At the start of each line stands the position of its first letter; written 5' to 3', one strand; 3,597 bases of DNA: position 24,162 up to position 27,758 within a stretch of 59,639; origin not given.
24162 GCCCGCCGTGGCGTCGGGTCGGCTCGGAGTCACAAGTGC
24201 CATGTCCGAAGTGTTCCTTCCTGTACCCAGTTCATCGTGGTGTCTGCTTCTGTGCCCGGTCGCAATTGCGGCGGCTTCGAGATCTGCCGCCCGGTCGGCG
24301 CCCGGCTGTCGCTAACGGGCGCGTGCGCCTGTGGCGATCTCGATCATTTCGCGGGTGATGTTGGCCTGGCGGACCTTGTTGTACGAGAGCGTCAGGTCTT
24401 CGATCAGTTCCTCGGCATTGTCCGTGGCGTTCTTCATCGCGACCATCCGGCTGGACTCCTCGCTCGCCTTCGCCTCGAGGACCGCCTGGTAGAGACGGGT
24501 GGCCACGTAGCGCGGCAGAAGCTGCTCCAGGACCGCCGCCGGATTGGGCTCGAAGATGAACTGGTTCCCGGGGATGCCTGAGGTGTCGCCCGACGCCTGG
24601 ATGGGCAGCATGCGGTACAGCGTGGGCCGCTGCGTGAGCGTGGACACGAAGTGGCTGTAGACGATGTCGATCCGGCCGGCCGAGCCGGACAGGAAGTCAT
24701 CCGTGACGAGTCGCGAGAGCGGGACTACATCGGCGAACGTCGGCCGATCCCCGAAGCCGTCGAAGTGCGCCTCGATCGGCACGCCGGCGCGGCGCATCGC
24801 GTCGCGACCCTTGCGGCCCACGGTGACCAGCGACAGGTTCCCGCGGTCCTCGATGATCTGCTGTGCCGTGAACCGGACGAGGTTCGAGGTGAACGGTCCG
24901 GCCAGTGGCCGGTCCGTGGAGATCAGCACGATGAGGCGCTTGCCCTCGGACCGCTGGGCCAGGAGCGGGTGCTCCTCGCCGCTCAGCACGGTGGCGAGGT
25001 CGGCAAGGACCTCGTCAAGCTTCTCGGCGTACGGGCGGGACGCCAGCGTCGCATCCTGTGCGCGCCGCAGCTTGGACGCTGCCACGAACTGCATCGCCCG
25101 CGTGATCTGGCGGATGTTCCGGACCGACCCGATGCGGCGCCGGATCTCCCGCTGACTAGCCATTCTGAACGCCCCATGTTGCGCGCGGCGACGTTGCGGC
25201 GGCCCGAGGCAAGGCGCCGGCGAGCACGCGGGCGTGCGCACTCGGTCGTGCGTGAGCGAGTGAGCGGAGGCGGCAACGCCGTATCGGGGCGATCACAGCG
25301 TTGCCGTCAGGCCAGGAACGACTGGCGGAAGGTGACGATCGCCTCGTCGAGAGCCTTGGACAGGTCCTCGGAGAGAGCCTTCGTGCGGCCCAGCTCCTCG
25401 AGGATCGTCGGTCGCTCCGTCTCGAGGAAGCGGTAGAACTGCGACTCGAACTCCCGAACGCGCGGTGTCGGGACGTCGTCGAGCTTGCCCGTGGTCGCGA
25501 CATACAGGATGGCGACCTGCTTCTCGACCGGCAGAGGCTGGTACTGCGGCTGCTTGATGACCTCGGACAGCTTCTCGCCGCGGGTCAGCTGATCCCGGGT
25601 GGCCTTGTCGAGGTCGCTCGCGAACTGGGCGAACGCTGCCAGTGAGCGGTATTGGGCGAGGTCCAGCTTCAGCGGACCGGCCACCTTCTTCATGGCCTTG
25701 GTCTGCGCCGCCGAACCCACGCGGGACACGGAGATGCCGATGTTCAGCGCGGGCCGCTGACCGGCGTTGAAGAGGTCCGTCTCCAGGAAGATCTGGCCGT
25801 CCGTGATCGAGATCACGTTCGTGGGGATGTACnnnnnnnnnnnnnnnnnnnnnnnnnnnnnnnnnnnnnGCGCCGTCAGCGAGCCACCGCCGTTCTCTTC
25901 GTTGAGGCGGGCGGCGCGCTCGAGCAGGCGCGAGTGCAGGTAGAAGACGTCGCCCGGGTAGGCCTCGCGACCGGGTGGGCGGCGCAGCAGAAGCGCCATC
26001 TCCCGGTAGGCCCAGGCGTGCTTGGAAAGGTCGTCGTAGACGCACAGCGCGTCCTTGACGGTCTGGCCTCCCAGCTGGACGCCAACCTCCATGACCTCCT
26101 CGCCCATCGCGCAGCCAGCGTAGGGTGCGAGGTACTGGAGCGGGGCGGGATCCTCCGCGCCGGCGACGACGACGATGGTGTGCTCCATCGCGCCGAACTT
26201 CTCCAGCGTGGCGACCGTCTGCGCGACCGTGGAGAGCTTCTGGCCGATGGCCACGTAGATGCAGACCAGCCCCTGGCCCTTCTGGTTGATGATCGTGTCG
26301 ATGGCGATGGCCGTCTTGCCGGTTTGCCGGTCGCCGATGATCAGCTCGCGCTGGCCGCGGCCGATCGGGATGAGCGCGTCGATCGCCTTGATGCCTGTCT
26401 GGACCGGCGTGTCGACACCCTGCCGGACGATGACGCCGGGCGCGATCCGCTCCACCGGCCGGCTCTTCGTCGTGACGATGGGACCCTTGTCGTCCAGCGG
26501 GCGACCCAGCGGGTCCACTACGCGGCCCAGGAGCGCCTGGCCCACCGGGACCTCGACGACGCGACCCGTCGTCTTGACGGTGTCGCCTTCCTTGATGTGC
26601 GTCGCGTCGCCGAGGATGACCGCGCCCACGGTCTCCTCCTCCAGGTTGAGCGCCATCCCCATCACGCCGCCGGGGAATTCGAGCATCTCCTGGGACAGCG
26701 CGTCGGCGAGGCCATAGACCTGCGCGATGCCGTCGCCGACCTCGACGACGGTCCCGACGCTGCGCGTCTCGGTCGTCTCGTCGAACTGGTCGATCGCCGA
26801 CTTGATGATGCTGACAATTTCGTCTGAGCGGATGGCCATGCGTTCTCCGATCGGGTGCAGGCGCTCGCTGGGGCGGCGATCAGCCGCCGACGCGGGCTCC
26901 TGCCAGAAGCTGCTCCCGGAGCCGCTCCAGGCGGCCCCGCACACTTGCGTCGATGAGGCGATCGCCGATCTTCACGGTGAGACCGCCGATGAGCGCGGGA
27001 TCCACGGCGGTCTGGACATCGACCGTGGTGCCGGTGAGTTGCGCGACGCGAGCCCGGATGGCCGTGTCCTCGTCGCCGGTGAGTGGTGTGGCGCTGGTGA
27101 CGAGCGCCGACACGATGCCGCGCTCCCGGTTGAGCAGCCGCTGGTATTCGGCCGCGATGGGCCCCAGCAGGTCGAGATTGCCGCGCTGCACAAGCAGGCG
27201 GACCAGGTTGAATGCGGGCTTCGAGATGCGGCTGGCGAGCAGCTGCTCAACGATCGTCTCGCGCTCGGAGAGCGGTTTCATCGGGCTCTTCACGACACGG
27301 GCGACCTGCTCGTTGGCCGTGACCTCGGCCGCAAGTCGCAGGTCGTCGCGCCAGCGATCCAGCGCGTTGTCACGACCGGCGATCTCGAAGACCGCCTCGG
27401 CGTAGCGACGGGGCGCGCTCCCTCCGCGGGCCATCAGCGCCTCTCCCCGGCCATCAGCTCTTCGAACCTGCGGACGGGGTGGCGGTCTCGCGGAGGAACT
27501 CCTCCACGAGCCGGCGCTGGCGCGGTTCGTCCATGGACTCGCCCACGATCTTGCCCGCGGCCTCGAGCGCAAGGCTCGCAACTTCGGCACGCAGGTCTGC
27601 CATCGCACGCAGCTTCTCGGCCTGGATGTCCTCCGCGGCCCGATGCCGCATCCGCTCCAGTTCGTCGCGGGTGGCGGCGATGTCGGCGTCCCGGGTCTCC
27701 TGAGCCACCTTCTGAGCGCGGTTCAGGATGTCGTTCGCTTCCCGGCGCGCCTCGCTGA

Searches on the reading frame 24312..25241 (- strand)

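Call 40: search_protein_families(library=pfam, proteins=[window:24312-25241:-], max_evalue=0.001)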
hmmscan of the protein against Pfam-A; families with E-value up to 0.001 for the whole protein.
window:24312-25241:- (309 aa): 1 family
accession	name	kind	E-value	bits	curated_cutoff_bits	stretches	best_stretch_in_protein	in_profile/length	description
PF00231.24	ATP-synt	-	1e-92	311.4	39.9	1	30-308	2-284/285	ATP synthase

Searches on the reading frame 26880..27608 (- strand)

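Call 40: search_protein_families(library=pfam, proteins=[window:26880-27608:-], max_evalue=0.001)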
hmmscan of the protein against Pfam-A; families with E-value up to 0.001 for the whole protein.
window:26880-27608:- (242 aa): 1 family
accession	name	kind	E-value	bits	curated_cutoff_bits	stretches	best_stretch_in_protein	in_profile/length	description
PF00213.23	OSCP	-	8.5e-47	159.9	22.3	1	67-234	3-172/172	ATP synthase delta (OSCP) subunit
